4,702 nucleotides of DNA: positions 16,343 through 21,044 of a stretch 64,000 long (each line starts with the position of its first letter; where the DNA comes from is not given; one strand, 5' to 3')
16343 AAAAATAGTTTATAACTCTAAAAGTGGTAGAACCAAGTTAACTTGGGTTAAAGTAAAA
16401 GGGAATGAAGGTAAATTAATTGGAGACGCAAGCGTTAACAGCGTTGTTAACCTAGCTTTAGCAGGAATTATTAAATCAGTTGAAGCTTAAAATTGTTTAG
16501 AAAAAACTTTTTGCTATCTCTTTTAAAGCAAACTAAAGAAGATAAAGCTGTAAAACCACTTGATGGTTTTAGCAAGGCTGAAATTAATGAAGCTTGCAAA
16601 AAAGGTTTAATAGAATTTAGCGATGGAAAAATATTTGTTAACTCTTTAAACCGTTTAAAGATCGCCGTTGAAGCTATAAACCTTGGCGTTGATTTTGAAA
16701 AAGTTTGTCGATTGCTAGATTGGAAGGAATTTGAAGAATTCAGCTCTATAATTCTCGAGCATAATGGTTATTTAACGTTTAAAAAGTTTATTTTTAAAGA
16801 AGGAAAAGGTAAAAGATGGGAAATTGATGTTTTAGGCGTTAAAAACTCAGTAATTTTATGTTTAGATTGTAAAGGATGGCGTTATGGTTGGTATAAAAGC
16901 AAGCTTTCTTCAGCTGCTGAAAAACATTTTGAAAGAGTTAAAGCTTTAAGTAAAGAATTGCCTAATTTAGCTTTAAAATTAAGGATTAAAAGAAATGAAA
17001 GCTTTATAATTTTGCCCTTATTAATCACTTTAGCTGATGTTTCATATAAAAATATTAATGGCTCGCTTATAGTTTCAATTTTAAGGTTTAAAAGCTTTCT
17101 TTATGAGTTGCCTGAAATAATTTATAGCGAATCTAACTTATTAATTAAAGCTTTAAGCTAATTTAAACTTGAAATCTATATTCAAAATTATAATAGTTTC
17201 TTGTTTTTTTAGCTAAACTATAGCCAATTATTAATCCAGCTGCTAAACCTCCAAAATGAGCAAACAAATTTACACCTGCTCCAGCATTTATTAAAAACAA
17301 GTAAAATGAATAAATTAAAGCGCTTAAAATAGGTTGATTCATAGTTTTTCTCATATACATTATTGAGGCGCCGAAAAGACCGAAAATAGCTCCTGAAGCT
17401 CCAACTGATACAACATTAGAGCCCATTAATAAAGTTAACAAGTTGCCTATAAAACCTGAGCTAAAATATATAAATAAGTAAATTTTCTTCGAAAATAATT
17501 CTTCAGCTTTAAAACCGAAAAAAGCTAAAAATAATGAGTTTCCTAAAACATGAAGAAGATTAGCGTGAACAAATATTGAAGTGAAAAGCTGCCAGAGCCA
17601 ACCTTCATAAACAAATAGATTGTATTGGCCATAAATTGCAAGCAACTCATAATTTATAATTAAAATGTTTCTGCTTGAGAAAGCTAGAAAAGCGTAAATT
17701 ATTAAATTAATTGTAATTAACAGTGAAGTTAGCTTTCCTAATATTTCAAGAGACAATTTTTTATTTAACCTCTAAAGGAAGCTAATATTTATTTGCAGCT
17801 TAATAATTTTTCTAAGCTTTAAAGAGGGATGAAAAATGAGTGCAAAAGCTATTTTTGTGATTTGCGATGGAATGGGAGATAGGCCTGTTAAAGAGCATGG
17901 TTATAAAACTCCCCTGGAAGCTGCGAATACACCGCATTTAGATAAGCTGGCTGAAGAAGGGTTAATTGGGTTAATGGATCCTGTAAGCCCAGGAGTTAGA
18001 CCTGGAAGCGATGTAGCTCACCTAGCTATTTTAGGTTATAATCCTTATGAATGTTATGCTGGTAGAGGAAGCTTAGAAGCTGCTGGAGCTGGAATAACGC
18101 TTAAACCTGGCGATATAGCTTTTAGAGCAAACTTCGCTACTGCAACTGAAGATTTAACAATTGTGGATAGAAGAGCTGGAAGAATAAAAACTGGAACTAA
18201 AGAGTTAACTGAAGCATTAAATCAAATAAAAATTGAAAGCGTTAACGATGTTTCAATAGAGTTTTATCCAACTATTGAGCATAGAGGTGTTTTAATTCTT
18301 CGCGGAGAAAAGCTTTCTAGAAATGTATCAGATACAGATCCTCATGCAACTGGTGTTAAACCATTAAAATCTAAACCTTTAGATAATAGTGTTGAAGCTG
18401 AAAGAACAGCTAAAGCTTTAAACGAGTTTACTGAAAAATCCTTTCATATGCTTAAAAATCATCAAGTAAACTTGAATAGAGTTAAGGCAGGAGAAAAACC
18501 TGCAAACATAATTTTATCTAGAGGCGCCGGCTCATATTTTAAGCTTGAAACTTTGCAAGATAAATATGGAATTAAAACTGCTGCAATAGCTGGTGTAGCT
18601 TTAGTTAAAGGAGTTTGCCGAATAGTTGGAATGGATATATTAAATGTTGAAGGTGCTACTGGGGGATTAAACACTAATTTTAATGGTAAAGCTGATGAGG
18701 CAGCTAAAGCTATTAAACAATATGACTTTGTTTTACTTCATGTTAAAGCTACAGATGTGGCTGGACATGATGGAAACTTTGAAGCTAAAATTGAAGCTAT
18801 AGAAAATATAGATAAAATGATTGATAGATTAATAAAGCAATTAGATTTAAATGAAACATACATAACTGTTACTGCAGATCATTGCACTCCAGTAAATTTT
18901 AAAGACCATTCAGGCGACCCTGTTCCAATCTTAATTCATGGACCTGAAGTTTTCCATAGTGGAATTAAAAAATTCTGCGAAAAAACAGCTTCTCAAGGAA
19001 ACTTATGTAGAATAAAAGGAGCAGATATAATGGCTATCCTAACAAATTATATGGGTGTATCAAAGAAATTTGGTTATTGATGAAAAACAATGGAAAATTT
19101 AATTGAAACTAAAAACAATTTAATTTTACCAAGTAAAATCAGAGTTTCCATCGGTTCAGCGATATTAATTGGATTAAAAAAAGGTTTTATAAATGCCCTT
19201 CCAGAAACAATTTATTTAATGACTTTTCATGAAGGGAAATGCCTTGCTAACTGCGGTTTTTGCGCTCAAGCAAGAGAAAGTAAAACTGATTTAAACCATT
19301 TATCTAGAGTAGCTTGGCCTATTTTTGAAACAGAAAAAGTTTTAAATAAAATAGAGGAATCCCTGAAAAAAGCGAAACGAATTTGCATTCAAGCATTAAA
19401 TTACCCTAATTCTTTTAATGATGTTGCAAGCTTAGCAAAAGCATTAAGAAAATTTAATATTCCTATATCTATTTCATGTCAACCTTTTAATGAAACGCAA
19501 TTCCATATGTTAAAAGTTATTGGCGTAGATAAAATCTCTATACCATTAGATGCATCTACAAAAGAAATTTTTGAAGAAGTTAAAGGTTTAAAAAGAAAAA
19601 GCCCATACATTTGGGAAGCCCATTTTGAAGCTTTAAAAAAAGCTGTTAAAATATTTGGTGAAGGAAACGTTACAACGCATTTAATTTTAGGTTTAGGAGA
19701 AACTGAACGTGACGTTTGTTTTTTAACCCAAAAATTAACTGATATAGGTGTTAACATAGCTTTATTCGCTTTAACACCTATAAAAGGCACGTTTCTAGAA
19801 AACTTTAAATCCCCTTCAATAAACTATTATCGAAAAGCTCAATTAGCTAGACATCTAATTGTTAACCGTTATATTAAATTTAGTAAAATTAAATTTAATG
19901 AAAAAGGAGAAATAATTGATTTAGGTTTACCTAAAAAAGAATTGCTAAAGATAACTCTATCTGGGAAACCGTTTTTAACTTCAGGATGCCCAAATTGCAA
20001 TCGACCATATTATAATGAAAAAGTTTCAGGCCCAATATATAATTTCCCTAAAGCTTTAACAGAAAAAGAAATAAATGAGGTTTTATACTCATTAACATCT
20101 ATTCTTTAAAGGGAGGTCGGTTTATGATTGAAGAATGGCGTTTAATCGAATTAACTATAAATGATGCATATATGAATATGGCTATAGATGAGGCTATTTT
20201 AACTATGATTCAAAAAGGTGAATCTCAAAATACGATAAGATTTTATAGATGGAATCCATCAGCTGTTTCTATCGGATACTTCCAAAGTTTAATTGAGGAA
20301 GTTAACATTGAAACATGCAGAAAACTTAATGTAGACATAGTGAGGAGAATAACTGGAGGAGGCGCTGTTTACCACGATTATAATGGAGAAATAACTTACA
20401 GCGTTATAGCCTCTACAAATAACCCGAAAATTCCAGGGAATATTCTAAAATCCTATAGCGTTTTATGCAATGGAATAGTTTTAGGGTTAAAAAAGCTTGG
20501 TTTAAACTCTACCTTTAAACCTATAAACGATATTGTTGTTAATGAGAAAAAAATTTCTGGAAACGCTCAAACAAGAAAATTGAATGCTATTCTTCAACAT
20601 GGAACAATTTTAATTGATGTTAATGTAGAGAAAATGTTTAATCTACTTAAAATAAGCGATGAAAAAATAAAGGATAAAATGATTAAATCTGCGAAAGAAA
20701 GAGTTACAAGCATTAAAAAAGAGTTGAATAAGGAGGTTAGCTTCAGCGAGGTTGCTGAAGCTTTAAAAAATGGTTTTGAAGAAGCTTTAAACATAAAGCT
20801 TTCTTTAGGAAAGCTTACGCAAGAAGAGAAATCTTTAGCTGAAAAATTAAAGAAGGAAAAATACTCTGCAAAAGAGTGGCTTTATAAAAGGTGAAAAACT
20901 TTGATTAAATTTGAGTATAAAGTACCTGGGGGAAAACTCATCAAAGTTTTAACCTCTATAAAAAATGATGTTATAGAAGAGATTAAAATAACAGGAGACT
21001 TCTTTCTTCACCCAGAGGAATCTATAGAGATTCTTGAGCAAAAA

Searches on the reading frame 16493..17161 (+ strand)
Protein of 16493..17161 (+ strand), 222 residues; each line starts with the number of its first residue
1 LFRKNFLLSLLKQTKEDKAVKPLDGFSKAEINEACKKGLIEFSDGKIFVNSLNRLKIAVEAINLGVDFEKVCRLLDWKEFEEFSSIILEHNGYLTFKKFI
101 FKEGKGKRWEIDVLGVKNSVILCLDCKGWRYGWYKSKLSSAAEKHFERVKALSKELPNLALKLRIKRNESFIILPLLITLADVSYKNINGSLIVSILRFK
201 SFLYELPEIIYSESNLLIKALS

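Call 59: search_protein_families(library=pfam, proteins=[window:16493-17161:+], max_evalue=0.01)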
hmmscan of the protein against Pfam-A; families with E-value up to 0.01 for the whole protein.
window:16493-17161:+ (222 aa): 1 family
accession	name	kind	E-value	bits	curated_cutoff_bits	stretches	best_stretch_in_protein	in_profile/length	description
PF08378.17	NERD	-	4.9e-05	24.2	22.1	1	87-137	12-64/111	Nuclease-related domain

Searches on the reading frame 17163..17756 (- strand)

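Call 59: search_protein_families(library=pfam, proteins=[window:17163-17756:-], max_evalue=0.01)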
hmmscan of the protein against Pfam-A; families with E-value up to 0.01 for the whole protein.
window:17163-17756:- (197 aa): 1 family
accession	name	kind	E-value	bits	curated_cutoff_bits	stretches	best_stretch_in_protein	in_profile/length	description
PF01694.28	Rhomboid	-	9.5e-27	94.4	22.6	1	54-183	4-142/143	Rhomboid domain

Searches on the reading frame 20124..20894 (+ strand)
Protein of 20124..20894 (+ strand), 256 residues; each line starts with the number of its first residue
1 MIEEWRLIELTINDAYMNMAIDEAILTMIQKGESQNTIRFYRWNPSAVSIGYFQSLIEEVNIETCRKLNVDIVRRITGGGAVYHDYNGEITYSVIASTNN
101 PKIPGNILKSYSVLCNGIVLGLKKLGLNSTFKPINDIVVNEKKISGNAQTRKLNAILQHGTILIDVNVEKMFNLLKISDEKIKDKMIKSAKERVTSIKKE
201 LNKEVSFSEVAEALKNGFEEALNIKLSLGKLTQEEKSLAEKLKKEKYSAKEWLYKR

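Call 59: search_protein_families(library=pfam, proteins=[window:20124-20894:+], max_evalue=0.01)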
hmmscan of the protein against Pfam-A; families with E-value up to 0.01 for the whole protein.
window:20124-20894:+ (256 aa): 2 families
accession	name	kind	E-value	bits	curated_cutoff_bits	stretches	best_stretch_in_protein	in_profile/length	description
PF21948.1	LplA-B_cat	-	1.6e-57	195.2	27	1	14-219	1-200/200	Lipoyl protein ligase A/B catalytic domain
PF03099.24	BPL_LplA_LipB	-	3.3e-17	63.1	21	1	55-167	6-133/133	Biotin/lipoate A/B protein ligase family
